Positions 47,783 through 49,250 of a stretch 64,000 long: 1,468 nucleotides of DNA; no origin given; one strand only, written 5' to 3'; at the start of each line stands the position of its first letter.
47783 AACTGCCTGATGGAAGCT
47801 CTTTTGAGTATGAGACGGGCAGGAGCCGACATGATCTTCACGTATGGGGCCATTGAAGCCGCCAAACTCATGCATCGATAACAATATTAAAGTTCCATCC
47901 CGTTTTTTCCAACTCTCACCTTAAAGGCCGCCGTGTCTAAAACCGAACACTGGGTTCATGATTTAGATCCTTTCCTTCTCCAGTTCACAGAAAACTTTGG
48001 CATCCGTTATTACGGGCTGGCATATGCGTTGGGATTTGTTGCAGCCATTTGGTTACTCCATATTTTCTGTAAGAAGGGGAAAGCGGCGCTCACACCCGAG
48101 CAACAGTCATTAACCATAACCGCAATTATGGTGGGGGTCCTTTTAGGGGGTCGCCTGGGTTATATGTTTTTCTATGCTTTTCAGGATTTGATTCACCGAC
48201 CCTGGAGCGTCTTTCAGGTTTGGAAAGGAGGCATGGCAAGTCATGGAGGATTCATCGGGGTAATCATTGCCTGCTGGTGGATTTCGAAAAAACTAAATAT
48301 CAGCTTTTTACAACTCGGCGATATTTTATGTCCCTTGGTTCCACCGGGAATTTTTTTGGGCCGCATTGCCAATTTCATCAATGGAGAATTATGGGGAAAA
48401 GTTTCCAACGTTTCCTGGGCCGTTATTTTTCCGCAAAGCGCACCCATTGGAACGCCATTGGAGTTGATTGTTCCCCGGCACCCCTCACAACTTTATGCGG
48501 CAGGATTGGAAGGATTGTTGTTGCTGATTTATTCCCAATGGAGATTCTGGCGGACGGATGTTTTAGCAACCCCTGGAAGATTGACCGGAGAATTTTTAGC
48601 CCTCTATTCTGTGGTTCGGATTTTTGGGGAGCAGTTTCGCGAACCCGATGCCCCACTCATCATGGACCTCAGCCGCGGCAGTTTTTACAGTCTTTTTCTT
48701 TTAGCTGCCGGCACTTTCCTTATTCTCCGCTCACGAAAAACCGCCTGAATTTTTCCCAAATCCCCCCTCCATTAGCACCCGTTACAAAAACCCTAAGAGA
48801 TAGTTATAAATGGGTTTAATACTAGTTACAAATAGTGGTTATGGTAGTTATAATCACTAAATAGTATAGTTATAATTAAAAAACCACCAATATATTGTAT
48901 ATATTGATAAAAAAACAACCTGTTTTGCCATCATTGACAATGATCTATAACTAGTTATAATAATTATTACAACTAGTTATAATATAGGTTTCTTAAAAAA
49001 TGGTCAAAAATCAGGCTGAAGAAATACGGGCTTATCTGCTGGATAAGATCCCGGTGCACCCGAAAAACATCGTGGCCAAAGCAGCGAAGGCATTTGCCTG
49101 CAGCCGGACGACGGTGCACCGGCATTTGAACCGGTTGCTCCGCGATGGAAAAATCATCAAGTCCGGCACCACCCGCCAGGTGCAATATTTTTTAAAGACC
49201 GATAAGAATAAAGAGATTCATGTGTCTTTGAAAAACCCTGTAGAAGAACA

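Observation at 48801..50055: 22-bp-phased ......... repeats controlling a wHTH-GHKL ATPase-STAS-like single-chain protein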

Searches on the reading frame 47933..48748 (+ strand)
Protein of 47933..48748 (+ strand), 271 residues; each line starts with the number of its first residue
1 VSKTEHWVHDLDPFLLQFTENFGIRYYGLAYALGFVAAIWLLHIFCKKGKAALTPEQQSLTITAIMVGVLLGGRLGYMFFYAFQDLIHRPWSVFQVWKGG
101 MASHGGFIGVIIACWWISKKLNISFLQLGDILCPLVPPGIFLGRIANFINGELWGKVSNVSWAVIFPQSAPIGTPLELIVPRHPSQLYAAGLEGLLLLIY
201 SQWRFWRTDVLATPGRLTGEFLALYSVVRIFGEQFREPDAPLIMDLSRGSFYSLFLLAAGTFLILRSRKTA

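Call 4: search_protein_families(library=pfam, proteins=[window:47933-48748:+], max_evalue=0.1)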
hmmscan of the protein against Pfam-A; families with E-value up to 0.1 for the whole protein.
window:47933-48748:+ (271 aa): 2 families
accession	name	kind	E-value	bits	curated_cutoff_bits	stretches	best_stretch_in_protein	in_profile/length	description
PF01790.23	LGT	-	1.1e-64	218.6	24.9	1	14-265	2-239/240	Prolipoprotein diacylglyceryl transferase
PF09574.15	DUF2374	-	0.0074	16.5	27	0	105-118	23-36/42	Protein of unknown function (Duf2374)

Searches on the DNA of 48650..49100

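Call 85: search_rna_families(source=window, start=48650, end=49100, threshold=evalue, max_evalue=1)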
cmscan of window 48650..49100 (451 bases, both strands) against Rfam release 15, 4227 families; matches with E-value up to 1: 3.
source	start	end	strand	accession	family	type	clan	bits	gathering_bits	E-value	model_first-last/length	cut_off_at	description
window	48940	48984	-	RF00240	RNA-OUT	Gene; antisense;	-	19.7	41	0.37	1-70/70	no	RNA-OUT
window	48935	48993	+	RF04111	MIR6274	Gene; miRNA;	-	19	80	0.68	1-107/107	no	MIR6274 microRNA precursor family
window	48765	48838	-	RF00823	lsy-6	Gene; miRNA;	-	17.5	60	0.57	1-74/74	no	lsy-6 microRNA precursor family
